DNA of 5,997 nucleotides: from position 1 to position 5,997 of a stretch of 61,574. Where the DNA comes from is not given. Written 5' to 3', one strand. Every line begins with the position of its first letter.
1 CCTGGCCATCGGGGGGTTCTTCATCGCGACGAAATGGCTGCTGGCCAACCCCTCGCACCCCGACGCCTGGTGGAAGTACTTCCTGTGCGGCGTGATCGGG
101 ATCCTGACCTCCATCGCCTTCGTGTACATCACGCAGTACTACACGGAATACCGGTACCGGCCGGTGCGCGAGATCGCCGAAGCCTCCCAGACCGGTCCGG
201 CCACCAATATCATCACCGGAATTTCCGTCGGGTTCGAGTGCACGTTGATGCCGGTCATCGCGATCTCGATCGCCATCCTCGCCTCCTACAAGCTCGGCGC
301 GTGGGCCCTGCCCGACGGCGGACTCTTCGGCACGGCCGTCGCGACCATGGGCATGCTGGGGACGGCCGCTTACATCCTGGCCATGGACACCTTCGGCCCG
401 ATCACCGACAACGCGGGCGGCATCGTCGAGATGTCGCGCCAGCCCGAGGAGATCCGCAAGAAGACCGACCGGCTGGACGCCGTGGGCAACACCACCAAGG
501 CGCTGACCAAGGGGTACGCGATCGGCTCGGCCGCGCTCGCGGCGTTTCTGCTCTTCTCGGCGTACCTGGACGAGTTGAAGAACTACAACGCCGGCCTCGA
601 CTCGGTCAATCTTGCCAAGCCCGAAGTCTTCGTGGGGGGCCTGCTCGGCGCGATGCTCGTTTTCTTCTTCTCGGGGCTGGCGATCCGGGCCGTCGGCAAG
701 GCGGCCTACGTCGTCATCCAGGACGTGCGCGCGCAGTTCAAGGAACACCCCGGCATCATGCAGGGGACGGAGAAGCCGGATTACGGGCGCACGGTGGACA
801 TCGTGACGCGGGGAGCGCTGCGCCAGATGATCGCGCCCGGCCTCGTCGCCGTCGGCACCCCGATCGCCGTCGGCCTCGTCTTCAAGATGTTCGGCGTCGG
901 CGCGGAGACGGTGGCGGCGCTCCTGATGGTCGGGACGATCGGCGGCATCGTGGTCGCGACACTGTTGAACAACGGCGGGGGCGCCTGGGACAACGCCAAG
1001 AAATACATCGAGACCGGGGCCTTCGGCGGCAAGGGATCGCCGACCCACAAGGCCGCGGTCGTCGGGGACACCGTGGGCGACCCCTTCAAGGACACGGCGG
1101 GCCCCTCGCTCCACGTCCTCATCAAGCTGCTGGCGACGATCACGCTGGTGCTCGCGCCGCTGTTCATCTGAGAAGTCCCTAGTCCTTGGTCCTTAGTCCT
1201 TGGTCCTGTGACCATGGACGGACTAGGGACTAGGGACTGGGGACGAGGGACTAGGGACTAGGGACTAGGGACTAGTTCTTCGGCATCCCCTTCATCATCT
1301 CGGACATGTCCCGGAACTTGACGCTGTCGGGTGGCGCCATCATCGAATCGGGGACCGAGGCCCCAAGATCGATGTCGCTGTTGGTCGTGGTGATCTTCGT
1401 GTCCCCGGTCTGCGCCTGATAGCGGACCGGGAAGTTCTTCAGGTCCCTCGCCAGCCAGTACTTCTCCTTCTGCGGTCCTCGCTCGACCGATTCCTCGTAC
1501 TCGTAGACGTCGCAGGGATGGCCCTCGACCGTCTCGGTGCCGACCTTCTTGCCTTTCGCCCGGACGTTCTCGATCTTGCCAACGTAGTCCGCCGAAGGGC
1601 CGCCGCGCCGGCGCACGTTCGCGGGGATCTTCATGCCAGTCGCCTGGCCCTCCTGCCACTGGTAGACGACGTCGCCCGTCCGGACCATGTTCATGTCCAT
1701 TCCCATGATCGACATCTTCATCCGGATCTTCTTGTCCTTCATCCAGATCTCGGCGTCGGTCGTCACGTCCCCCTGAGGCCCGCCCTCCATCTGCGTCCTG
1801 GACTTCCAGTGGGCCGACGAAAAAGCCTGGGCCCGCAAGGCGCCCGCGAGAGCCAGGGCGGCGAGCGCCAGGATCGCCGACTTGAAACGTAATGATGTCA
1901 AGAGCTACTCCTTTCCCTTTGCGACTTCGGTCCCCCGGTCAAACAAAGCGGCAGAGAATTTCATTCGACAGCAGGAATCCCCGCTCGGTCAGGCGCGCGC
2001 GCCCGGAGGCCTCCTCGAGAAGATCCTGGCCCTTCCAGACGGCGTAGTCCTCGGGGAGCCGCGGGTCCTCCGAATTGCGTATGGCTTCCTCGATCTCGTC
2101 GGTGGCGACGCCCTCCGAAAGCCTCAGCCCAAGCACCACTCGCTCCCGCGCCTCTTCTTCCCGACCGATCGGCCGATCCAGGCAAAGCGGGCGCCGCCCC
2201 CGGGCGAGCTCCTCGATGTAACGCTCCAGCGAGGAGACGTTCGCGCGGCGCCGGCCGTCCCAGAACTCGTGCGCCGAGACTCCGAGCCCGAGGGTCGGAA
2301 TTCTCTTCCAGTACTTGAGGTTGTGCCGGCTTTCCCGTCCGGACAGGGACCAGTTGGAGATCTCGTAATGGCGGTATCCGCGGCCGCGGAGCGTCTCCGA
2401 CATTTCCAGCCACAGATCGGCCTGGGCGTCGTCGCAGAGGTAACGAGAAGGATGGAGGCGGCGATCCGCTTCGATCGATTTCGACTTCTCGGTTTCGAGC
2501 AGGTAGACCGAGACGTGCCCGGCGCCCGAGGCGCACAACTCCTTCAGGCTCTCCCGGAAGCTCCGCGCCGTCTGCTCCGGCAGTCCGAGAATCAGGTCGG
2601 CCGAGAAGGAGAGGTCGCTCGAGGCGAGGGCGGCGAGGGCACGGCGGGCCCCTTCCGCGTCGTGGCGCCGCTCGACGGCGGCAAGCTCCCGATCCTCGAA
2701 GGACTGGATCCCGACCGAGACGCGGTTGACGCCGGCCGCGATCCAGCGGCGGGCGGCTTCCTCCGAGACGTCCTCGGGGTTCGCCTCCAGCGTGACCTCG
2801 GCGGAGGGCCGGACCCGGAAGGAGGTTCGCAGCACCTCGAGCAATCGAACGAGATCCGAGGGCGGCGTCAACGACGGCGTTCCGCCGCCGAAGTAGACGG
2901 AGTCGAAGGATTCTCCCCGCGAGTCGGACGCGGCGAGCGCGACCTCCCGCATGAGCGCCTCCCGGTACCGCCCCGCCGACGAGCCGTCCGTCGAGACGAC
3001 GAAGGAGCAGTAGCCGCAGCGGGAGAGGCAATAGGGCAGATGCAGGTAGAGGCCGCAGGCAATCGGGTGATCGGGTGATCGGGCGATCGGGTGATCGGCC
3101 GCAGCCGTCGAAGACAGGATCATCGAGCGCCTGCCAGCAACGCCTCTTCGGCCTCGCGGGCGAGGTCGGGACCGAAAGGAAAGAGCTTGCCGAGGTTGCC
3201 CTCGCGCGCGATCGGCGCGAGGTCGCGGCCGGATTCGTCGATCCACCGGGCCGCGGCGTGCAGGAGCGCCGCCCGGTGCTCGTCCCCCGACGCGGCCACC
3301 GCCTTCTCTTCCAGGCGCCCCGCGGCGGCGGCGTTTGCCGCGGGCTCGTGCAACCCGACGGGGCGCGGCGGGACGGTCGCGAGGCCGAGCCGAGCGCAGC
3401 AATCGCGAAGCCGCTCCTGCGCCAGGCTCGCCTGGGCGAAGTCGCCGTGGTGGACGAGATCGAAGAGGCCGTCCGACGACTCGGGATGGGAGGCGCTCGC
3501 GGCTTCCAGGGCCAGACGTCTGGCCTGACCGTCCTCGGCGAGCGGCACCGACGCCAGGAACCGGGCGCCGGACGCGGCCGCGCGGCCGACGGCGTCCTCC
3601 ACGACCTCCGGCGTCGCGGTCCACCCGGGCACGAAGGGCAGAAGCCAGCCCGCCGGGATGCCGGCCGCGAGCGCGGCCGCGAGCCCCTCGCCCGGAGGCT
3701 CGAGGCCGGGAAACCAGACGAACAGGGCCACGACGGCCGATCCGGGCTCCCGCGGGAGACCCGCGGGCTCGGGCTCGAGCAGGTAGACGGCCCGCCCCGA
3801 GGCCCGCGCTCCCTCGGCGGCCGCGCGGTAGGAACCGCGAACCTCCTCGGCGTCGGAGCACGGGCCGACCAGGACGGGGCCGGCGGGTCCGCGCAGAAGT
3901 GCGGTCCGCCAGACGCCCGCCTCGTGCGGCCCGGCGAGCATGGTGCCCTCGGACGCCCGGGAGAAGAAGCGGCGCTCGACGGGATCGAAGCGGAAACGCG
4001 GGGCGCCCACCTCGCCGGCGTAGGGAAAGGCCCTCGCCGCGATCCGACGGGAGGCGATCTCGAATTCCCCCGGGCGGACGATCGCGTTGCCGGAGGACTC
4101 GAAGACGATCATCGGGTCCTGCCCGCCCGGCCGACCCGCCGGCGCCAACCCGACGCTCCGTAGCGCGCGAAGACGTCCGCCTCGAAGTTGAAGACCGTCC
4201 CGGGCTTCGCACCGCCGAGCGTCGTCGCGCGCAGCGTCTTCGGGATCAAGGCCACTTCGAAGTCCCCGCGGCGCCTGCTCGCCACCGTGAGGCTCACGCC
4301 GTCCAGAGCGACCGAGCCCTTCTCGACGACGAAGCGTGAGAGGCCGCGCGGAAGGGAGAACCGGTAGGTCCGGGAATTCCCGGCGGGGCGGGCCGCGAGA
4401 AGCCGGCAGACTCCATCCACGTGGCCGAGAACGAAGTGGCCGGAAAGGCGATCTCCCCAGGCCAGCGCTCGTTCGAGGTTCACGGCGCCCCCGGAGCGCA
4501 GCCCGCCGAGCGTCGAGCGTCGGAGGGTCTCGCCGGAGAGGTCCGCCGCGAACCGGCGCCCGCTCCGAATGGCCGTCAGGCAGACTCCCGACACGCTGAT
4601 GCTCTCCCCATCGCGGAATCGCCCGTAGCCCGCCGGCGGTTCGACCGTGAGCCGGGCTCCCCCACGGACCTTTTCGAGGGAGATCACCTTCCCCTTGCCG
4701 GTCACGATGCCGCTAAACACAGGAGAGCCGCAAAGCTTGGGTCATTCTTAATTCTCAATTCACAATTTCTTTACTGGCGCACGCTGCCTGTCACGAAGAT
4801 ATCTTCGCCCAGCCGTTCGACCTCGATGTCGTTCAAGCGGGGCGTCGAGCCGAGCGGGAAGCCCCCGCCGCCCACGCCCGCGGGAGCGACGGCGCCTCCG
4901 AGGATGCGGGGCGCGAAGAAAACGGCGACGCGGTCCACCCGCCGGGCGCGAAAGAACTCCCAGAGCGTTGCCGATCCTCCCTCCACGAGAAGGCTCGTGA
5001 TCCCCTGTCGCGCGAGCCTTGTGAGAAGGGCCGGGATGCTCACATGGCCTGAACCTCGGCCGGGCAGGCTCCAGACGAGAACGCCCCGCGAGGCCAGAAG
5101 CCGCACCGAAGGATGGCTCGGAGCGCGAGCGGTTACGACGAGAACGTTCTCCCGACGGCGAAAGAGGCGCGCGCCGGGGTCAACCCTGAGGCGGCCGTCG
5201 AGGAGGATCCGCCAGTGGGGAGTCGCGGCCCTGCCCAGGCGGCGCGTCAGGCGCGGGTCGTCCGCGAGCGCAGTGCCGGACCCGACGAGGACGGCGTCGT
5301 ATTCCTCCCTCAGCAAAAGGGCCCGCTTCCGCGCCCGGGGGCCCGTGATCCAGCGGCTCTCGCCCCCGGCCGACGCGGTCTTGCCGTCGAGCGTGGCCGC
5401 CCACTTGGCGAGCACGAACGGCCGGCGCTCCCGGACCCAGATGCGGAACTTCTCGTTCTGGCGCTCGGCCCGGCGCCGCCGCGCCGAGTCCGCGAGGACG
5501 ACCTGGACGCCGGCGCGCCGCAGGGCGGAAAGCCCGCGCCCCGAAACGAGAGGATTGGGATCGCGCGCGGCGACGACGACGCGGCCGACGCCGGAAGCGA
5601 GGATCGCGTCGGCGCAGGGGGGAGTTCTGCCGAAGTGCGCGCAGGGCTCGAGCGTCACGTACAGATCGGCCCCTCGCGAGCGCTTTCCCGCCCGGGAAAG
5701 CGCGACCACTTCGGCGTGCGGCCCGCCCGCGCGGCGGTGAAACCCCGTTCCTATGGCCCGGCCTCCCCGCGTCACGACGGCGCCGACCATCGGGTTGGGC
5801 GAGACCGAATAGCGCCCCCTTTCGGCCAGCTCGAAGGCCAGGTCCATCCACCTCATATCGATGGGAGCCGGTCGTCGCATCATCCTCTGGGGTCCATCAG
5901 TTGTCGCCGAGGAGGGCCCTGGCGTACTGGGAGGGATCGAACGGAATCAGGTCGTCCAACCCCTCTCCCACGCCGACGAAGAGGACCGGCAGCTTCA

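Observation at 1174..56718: Almost every intergenic spacer is built from site-specific tandem 7-8 nt repeat arrays, often as inverted pairs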

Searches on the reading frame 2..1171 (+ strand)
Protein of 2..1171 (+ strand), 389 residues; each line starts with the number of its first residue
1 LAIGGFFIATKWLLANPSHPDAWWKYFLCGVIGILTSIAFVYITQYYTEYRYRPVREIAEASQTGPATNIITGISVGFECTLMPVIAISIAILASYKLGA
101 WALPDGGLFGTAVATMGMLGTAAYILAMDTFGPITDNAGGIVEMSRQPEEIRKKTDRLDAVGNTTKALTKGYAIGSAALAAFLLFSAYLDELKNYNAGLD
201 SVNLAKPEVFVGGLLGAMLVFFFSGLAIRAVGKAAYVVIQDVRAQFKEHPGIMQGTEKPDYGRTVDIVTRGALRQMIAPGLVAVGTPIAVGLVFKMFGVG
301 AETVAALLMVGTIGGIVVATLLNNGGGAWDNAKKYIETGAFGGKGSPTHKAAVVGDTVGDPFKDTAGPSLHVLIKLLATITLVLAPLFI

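Call 25: search_protein_families(library=pfam, proteins=[window:2-1171:+], max_evalue=0.00001)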
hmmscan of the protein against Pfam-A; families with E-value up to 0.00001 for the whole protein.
window:2-1171:+ (389 aa): 1 family
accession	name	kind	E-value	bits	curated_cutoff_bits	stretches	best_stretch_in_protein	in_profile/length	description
PF03030.21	H_PPase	-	1.5e-155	519.9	29.7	1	6-384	290-645/645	Inorganic H+ pyrophosphatase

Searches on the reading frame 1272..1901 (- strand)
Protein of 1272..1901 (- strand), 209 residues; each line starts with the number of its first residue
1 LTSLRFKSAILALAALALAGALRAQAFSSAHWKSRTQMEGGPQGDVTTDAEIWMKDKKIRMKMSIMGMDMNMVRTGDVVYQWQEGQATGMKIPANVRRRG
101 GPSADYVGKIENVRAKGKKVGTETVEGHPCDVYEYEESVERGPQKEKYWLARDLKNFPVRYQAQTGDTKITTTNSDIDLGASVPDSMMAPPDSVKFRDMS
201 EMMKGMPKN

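Call 25: search_protein_families(library=pfam, proteins=[window:1272-1901:-], max_evalue=0.00001)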
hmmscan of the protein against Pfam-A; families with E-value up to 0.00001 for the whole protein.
window:1272-1901:- (209 aa): 1 family
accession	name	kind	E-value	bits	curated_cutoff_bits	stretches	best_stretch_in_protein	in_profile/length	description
PF14371.13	DUF4412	-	9.1e-06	26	21.6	0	45-170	13-138/191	Domain of unknown function (DUF4412)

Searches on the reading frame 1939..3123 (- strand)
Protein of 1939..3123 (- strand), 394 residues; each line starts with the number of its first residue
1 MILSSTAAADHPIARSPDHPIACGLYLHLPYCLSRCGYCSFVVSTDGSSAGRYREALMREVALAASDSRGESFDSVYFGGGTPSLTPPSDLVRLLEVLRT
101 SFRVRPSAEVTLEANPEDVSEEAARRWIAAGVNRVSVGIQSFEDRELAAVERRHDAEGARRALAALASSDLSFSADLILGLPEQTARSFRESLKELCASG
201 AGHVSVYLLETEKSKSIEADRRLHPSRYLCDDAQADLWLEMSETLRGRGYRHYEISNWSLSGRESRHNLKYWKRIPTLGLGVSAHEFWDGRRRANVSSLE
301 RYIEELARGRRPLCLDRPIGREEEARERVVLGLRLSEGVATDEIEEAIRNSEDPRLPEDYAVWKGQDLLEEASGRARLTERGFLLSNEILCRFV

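Call 25: search_protein_families(library=pfam, proteins=[window:1939-3123:-], max_evalue=0.00001)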
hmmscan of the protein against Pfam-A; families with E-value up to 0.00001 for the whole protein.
window:1939-3123:- (394 aa): 2 families
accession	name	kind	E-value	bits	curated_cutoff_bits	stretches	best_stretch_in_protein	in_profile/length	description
PF04055.27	Radical_SAM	-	9.2e-21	75.2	29.5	1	27-195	2-165/166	Radical SAM superfamily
PF06969.22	HemN_C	-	4.6e-09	36.6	24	1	321-385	3-67/67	HemN C-terminal domain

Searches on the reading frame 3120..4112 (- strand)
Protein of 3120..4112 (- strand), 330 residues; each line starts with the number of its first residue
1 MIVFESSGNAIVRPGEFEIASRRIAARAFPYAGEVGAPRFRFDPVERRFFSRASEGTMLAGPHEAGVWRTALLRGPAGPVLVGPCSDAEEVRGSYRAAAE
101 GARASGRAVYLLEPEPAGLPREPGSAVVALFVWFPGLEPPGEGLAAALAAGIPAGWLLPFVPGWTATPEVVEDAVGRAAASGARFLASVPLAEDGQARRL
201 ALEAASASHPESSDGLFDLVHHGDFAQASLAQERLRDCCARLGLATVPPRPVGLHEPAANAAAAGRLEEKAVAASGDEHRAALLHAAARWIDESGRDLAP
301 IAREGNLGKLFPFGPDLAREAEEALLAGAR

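Call 25: search_protein_families(library=pfam, proteins=[window:3120-4112:-], max_evalue=0.00001)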
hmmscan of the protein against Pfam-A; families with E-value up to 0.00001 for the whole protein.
window:3120-4112:- (330 aa): 0 families

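Call 67: search_protein_families(library=pfam, proteins=[window:3120-4112:-], max_evalue=0.00001)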
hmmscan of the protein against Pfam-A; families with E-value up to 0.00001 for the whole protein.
window:3120-4112:- (330 aa): 0 families

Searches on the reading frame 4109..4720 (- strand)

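Call 25: search_protein_families(library=pfam, proteins=[window:4109-4720:-], max_evalue=0.00001)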
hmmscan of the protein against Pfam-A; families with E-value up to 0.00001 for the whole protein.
window:4109-4720:- (203 aa): 1 family
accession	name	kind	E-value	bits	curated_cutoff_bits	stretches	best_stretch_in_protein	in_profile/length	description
PF00677.23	Lum_binding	-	3.6e-41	139.5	27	2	99-182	2-86/86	Lumazine binding domain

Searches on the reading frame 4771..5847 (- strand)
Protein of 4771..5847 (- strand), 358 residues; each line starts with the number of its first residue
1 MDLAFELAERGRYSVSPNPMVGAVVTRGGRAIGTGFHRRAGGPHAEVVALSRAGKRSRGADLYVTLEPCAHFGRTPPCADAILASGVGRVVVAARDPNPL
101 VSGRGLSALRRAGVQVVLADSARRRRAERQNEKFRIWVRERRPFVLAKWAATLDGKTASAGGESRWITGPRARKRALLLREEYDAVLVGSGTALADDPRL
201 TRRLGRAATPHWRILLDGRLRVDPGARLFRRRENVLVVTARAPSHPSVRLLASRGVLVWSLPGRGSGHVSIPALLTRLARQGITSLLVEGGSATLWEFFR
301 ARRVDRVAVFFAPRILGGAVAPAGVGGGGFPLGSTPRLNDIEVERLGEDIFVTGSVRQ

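Call 25: search_protein_families(library=pfam, proteins=[window:4771-5847:-], max_evalue=0.00001)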
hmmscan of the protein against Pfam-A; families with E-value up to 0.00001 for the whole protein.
window:4771-5847:- (358 aa): 3 families
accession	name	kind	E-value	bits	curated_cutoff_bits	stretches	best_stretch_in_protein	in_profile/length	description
PF01872.23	RibD_C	-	2.2e-45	155.3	24.1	1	143-351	1-196/197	RibD C-terminal domain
PF00383.29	dCMP_cyt_deam_1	-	3.4e-16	59.4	25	1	1-93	8-101/102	Cytidine and deoxycytidylate deaminase zinc-binding region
PF14437.12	MafB19-deam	-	1.4e-08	35.2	27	1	20-99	24-106/142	MafB19-like deaminase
